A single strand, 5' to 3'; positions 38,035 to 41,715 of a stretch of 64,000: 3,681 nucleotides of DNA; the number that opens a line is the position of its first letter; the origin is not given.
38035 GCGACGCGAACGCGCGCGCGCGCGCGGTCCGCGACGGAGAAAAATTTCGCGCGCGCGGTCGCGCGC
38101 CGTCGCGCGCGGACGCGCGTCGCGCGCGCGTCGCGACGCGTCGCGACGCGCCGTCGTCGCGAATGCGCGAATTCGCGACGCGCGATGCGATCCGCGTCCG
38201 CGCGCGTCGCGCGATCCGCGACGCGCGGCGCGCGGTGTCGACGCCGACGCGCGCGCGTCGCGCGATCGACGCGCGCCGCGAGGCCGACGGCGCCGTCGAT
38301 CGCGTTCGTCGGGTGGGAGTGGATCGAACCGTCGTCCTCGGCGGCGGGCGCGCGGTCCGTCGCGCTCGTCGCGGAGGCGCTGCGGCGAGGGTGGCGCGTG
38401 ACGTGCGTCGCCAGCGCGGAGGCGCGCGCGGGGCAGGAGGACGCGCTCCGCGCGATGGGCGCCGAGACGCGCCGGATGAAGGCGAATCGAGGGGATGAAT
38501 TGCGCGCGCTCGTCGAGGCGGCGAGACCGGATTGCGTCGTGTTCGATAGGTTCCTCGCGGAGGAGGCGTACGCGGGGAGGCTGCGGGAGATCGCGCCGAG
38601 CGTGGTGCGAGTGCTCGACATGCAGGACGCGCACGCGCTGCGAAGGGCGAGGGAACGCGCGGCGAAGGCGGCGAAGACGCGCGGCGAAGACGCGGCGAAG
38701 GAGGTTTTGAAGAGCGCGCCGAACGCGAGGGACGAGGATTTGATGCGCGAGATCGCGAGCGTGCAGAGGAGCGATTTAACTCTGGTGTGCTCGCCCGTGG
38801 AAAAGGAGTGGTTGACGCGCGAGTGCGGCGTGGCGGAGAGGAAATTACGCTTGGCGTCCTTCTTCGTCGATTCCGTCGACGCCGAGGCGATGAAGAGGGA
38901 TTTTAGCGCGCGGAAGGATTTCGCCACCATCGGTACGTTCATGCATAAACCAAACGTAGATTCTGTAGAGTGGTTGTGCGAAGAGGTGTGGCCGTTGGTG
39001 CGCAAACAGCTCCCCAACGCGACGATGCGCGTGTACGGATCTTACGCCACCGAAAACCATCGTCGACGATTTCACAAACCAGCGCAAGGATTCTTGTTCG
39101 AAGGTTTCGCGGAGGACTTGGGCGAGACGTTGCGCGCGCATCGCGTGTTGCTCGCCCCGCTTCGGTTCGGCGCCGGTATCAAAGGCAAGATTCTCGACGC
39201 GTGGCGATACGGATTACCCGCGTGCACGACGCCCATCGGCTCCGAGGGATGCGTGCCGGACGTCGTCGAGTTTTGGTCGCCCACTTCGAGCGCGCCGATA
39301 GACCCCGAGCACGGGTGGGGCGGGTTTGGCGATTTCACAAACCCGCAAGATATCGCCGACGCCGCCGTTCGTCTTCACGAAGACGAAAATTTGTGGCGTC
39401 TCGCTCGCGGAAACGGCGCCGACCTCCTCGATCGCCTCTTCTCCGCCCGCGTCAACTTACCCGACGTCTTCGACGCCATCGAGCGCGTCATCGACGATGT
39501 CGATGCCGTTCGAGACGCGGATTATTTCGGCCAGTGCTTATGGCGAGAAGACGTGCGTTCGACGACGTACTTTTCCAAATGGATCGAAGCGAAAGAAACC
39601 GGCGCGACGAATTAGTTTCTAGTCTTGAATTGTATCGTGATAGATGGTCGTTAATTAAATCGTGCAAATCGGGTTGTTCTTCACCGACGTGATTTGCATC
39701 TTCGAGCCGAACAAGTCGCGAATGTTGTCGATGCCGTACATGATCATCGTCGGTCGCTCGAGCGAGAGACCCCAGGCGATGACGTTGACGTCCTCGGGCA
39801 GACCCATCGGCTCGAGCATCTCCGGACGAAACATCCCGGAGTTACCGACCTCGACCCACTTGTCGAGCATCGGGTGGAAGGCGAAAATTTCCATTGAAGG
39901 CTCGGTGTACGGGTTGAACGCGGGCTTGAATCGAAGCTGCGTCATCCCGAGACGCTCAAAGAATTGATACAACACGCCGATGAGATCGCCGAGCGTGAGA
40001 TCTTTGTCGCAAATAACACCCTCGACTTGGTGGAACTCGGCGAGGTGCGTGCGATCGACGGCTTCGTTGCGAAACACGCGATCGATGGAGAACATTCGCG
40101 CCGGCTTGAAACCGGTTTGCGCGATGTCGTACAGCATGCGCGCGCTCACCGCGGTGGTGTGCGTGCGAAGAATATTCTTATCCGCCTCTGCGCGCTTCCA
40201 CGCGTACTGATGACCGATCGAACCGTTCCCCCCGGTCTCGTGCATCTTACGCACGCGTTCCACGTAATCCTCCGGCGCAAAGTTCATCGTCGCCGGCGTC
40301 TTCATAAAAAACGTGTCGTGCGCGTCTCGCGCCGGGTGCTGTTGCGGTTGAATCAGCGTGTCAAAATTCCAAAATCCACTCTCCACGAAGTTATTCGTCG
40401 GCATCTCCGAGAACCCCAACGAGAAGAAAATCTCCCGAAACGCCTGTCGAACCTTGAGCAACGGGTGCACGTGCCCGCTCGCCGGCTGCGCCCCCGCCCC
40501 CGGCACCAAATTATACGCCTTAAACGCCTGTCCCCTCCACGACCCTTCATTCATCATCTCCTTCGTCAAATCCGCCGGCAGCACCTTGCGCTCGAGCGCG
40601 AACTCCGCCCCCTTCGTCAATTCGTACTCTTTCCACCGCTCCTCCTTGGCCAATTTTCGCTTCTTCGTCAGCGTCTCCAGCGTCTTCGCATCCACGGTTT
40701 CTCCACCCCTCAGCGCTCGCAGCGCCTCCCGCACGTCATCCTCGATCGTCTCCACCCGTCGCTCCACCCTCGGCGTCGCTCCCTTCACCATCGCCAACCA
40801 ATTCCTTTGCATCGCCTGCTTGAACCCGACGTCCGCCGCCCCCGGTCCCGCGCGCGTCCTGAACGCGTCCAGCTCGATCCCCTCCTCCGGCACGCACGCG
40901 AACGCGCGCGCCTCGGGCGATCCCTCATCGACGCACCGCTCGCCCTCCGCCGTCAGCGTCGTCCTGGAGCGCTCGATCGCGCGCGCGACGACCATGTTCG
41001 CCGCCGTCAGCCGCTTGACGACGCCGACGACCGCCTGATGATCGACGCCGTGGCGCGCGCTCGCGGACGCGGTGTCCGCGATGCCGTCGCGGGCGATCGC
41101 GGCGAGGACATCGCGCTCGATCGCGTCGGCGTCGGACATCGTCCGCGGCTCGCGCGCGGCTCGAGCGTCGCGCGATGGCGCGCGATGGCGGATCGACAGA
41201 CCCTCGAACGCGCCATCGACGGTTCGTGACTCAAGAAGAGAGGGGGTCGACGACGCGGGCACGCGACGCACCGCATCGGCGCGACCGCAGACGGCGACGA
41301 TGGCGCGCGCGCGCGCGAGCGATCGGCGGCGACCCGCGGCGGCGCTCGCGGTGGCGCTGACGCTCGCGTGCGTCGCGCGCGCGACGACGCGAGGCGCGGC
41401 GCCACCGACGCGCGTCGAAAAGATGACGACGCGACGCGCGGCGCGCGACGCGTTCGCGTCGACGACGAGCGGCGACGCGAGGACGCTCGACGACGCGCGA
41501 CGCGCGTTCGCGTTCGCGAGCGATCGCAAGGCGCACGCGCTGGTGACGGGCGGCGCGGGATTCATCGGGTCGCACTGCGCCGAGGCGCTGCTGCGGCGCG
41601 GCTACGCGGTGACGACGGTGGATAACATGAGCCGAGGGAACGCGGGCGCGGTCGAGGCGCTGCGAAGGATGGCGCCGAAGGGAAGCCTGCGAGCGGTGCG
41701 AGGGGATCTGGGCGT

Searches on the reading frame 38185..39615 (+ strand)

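Call 6: search_protein_families(library=pfam, proteins=[window:38185-39615:+])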
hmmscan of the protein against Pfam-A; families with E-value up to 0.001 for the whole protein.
window:38185-39615:+ (476 aa): 3 families
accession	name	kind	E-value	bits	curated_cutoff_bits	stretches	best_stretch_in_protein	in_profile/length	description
PF13692.12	Glyco_trans_1_4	-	1.1e-15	58.6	27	1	244-362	2-116/142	Glycosyl transferases group 1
PF00291.31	PALP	-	0.00025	20.9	35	1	50-138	62-148/295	Pyridoxal-phosphate dependent enzyme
PF13439.12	Glyco_transf_4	-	0.0005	20.6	28.5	0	60-227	10-165/170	Glycosyltransferase Family 4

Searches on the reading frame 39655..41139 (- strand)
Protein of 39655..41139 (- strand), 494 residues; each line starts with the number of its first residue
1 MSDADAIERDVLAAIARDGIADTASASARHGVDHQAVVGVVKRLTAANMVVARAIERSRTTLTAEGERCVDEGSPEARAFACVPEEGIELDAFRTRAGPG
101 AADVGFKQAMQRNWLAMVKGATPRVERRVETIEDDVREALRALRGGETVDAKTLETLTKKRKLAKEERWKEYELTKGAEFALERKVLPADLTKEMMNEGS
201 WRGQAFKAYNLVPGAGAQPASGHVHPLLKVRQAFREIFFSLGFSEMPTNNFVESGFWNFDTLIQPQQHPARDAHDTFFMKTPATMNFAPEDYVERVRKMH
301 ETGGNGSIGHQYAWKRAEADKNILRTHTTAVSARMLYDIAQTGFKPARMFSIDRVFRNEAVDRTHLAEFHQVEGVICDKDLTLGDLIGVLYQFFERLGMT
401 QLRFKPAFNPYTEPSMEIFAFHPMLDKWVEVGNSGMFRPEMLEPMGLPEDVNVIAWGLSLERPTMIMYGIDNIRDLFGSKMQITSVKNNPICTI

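Call 33: find_homologous_proteins(query=window:39655-41139:-, max_evalue=1e-80)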
Query window:39655-41139:- (494 aa): 5335 proteins with E <= 1e-80 among 8000 candidates; the best 120 are listed.
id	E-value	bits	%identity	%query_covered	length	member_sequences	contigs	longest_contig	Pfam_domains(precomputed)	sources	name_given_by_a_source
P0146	0.0e+0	1127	100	100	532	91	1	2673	PF01409.26,PF18553.8,PF17759.7,PF18552.8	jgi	jgi:phenylalanyl-tRNA synthetase alpha chain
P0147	7.7e-290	980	86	100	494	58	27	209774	PF01409.26,PF18553.8,PF17759.7,PF18552.8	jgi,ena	jgi:phenylalanyl-tRNA synthetase alpha chain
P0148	3.3e-283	958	85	100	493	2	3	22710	PF01409.26,PF18553.8,PF17759.7,PF18552.8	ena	-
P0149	1.3e-278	943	84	100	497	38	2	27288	PF01409.26,PF18553.8,PF17759.7,PF18552.8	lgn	-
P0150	6.1e-275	930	83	99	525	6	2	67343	PF01409.26,PF18553.8,PF17759.7,PF18552.8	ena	-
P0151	1.8e-264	896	80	99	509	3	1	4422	PF01409.26,PF18553.8,PF17759.7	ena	-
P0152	1.1e-235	801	71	100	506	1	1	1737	PF01409.26,PF18553.8,PF17759.7,PF18552.8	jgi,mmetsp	mmetsp:Transcript_20937/g.52089 ORF Transcript_20937/g.52089 Transcript_20937/m.52089 type:complete 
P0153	2.3e-232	790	71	97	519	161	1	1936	PF01409.26,PF18553.8,PF17759.7,PF00152.26,PF18552.8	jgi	jgi:phenylalanyl-tRNA synthetase alpha chain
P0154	8.8e-232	788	85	86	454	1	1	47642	PF01409.26,PF18553.8,PF18552.8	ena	-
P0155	1.1e-230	785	71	100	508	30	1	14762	PF01409.26,PF18553.8,PF17759.7,PF18552.8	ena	-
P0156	9.8e-230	781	73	94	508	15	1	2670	PF01409.26,PF18553.8,PF17759.7,PF00152.26,PF18552.8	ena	-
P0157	1.2e-227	774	73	94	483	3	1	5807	PF01409.26,PF18553.8,PF17759.7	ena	-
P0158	7.0e-226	769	70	96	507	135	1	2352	PF01409.26,PF18553.8,PF18552.8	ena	-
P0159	5.0e-223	759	71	96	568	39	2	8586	PF01409.26,PF18553.8,PF17759.7,PF18552.8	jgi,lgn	jgi:phenylalanyl-tRNA synthetase alpha chain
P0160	3.4e-221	753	68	100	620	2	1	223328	PF01409.26,PF18553.8,PF17759.7,PF18552.8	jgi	jgi:phenylalanyl-tRNA synthetase alpha chain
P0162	6.4e-220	749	68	99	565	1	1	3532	PF01409.26,PF18553.8,PF17759.7,PF18552.8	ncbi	-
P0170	5.8e-219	746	68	99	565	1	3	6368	PF01409.26,PF18553.8,PF17759.7,PF18552.8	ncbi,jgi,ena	-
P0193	4.9e-217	740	67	100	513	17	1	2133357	PF01409.26,PF18553.8,PF18552.8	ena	-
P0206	4.0e-197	674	60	99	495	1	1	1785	PF01409.26,PF18553.8,PF17759.7,PF00152.26,PF18552.8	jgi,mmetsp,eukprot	mmetsp:Transcript_40269/g.89432 ORF Transcript_40269/g.89432 Transcript_40269/m.89432 type:complete 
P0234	2.7e-187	641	58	99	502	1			PF01409.26,PF18553.8,PF17759.7,PF18552.8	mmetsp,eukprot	mmetsp:Transcript_4363/g.5843 ORF Transcript_4363/g.5843 Transcript_4363/m.5843 type:complete len:50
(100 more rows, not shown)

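Call 34: list_cluster_members(proteins=[P0152, P0153, P0160, P0162, P0170, P0193, P0147, P0206, P0234])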
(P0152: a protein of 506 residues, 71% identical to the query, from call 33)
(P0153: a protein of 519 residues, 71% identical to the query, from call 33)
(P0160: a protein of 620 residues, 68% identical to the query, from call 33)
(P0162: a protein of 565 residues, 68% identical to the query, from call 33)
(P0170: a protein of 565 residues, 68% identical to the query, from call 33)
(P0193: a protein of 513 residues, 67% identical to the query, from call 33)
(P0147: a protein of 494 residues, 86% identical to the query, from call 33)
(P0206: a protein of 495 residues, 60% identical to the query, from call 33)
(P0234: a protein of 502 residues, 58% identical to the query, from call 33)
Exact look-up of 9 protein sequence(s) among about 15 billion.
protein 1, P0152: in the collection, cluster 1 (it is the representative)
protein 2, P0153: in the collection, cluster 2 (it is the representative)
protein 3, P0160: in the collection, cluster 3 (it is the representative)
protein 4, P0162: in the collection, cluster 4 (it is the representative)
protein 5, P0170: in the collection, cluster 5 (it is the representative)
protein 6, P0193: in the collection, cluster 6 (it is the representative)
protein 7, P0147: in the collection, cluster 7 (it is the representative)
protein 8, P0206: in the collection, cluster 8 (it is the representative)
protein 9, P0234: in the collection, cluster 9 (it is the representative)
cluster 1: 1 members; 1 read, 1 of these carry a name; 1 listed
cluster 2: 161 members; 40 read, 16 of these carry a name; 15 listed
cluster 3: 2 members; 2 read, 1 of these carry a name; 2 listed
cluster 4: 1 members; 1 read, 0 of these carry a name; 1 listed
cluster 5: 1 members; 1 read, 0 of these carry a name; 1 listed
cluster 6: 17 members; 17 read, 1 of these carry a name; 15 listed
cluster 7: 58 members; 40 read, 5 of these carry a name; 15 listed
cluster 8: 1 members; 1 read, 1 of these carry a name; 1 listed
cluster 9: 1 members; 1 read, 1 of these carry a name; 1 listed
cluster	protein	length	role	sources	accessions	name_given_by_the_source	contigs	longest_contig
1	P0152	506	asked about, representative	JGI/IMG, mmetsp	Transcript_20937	Transcript_20937/g.52089 ORF Transcript_20937/g.52089 Transcript_20937/m.52089 ...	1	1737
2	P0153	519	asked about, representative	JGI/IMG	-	phenylalanyl-tRNA synthetase alpha chain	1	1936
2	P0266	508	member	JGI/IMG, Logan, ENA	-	phenylalanyl-tRNA synthetase alpha chain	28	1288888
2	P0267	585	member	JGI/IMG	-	phenylalanyl-tRNA synthetase alpha chain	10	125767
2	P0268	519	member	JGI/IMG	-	phenylalanyl-tRNA synthetase alpha chain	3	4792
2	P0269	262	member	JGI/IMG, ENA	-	phenylalanyl-tRNA synthetase alpha chain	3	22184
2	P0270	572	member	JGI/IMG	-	phenylalanyl-tRNA synthetase alpha chain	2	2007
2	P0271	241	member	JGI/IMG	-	phenylalanyl-tRNA synthetase alpha chain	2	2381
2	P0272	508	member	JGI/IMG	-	phenylalanyl-tRNA synthetase alpha chain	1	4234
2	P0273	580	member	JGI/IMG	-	phenylalanyl-tRNA synthetase alpha chain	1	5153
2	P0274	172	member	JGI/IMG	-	phenylalanyl-tRNA synthetase alpha chain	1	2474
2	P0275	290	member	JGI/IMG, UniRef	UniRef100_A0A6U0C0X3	phenylalanyl-tRNA synthetase alpha chain | phenylalanine--tRNA ligase n=1 Tax=Micromonas pusilla TaxID=38833 RepID=A0A6U0C0X3_MICPS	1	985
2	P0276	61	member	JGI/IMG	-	phenylalanyl-tRNA synthetase alpha chain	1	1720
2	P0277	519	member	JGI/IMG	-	phenylalanyl-tRNA synthetase alpha chain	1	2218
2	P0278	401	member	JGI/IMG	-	phenylalanyl-tRNA synthetase alpha chain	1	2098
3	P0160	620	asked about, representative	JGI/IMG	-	phenylalanyl-tRNA synthetase alpha chain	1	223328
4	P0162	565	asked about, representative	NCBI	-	-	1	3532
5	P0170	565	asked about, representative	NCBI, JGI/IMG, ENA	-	-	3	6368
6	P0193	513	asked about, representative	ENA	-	-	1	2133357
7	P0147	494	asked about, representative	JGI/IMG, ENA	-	phenylalanyl-tRNA synthetase alpha chain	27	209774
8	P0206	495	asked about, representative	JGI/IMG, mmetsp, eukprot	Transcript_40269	Transcript_40269/g.89432 ORF Transcript_40269/g.89432 Transcript_40269/m.89432 ... | CAMPEP_0202920278 /NCGR_PEP_ID=MMETSP1392-20130828/76772_1 /ASSEMBLY_ACC=CAM_ASM_000868 ...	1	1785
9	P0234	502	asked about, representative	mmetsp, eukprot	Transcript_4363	Transcript_4363/g.5843 ORF Transcript_4363/g.5843 Transcript_4363/m.5843 type:complete ... | CAMPEP_0196572808 /NCGR_PEP_ID=MMETSP1081-20130531/2789_1 /TAXON_ID=36882 ...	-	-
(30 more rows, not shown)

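Call 47: list_cluster_members(proteins=[P0148, P0149, P0150, P0151, P0154, P0006, P0008, P0009, P0015, P0007])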
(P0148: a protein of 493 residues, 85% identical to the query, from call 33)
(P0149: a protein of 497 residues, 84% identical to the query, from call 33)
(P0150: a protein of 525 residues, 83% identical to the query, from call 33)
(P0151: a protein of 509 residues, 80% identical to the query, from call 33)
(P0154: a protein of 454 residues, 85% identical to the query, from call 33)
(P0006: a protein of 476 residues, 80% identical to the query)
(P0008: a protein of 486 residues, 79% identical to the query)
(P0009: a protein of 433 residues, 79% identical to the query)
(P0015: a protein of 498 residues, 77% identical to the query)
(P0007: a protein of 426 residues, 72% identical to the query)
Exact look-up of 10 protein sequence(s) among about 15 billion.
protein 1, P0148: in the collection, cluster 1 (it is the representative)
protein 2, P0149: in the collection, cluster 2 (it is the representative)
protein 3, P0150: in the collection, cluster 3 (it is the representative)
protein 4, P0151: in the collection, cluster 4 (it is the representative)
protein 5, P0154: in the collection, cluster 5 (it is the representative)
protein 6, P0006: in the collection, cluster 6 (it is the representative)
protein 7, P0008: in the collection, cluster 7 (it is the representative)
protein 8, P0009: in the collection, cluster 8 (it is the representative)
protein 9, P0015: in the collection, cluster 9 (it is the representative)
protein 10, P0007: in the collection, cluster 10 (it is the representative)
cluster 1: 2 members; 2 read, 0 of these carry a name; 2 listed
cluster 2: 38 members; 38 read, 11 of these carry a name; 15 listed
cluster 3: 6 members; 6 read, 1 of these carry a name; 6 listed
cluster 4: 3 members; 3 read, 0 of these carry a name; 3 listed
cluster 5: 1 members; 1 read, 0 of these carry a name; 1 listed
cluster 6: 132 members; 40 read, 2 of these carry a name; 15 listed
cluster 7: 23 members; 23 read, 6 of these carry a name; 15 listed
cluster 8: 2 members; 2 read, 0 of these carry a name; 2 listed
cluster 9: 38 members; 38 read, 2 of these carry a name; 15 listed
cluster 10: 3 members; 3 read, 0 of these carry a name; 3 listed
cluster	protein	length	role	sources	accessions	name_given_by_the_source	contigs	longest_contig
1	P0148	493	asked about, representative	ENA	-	-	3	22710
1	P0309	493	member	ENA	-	-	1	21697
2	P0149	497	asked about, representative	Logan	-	-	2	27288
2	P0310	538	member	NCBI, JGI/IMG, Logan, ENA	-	phenylalanyl-tRNA synthetase alpha chain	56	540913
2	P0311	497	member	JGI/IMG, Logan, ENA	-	phenylalanyl-tRNA synthetase alpha chain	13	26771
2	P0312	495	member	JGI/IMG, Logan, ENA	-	phenylalanyl-tRNA synthetase alpha chain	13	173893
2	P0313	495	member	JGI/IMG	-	phenylalanyl-tRNA synthetase alpha chain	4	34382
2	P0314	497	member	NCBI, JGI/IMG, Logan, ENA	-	phenylalanyl-tRNA synthetase alpha chain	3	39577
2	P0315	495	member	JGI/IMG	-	phenylalanyl-tRNA synthetase alpha chain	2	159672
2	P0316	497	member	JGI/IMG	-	phenylalanyl-tRNA synthetase alpha chain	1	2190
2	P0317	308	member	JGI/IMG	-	phenylalanyl-tRNA synthetase alpha chain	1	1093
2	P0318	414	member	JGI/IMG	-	phenylalanyl-tRNA synthetase alpha chain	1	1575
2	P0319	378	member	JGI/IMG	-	phenylalanyl-tRNA synthetase alpha chain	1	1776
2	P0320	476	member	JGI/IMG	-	phenylalanyl-tRNA synthetase alpha chain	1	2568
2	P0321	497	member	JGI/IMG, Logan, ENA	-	-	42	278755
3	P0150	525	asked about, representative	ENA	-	-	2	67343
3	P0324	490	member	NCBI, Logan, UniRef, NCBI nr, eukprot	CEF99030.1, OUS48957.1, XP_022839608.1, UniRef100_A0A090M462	Aminoacyl-tRNA synthetase, class II [Ostreococcus tauri] | phenylalanine--tRNA ligase n=1 Tax=Ostreococcus tauri TaxID=70448 RepID=A0A090M462_OSTTA | XP_022839608.1 Aminoacyl-tRNA synthetase, class II [Ostreococcus tauri]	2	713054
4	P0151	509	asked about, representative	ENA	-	-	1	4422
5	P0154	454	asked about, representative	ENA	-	-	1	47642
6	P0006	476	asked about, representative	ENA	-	-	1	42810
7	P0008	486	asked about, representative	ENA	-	-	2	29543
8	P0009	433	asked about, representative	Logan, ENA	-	-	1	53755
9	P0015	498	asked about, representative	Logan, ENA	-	-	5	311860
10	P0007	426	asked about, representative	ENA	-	-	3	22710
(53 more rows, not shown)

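Call 48: find_encoding_contigs(protein=P0324, flank=10000, max_places=2)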
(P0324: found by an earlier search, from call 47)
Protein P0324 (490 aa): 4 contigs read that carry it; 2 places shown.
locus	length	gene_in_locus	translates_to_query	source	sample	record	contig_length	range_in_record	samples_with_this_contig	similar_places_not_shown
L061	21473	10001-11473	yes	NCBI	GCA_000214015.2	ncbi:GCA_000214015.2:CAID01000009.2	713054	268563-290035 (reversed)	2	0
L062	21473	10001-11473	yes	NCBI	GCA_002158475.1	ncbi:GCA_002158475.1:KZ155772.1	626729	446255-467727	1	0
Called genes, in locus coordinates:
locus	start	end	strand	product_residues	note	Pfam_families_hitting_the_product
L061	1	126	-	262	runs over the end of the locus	-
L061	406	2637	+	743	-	PF02493:MORN, PF00630:Filamin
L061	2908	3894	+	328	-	PF07931:CPT (weak), PF08433:KTI12, PF13238:AAA_18 (weak), PF13671:AAA_33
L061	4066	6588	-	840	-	PF01794:Ferric_reduct, PF08022:FAD_binding_8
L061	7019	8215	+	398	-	-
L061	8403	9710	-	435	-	PF01073:3Beta_HSD, PF01370:Epimerase, PF02719:Polysacc_synt_2, PF04321:RmlD_sub_bind, PF07993:NAD_binding_4 (weak), PF16363:GDP_Man_Dehyd, PF13460:NAD_binding_10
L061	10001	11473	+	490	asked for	PF18552:PheRS_DBD1, PF18553:PheRS_DBD3, PF01409:tRNA-synt_2d, PF17759:tRNA_synthFbeta (faint)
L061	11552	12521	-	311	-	-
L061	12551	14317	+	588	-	PF09737:Det1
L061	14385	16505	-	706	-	PF08282:Hydrolase_3, PF05116:S6PP, PF04755:PAP_fibrillin (faint)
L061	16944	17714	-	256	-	-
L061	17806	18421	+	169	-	-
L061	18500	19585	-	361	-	PF01529:DHHC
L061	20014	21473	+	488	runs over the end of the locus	PF08245:Mur_ligase_M (faint), PF27239:FOL3_C (faint)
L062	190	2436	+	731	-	PF02493:MORN, PF00630:Filamin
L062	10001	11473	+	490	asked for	PF18552:PheRS_DBD1, PF18553:PheRS_DBD3, PF01409:tRNA-synt_2d, PF17759:tRNA_synthFbeta (faint)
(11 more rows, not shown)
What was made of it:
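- On UGUAA-type poly(A) signal (chlorophyte near-upstream element): Genus Ostreococcus, from the PheRS cluster that holds O. tauri and from the syntenic O. tauri chromosome 9 locus (calls 47, 48).
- PheRS is 83% identical to the representative of a 90%-identity cluster that holds the O. tauri protein, and O. tauri chromosome 9 is syntenic (calls 33, 47, 48).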

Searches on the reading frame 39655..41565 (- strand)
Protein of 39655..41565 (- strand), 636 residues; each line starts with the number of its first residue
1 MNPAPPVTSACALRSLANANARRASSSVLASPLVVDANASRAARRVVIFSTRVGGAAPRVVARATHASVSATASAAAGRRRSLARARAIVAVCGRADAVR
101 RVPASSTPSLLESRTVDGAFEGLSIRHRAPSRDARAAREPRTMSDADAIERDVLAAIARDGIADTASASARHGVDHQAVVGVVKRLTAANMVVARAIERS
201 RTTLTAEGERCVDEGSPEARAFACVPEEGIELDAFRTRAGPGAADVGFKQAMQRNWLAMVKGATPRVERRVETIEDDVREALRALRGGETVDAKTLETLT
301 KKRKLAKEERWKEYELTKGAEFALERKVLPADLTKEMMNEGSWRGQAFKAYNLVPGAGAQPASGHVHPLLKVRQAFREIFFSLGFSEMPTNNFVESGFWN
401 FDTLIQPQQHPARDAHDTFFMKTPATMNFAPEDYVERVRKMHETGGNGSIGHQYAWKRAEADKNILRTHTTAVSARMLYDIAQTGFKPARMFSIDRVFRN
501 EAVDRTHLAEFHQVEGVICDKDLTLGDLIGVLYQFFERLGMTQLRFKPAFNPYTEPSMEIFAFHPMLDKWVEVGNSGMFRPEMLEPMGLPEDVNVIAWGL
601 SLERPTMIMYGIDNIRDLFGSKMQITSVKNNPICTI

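Call 6: search_protein_families(library=pfam, proteins=[window:39655-41565:-])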
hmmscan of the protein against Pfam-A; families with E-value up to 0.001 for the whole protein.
window:39655-41565:- (636 aa): 5 families
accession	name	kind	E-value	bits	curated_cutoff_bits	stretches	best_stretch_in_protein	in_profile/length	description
PF01409.25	tRNA-synt_2d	-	8.1e-88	294.5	19.8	1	359-626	9-243/246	tRNA synthetases class II core domain (F)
PF18552.7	PheRS_DBD1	-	1.6e-15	57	26.2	1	146-202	2-58/59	PheRS DNA binding domain 1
PF18553.7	PheRS_DBD3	-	3e-13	50.3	26.6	1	216-274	1-61/61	PheRS DNA binding domain 3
PF17759.6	tRNA_synthFbeta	-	3.2e-07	30.5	22.4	1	464-595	72-209/214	Phenylalanyl tRNA synthetase beta chain CLM domain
PF00152.25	tRNA-synt_2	-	0.00017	21.2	25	0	489-515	92-118/308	tRNA synthetases class II (D, K and N)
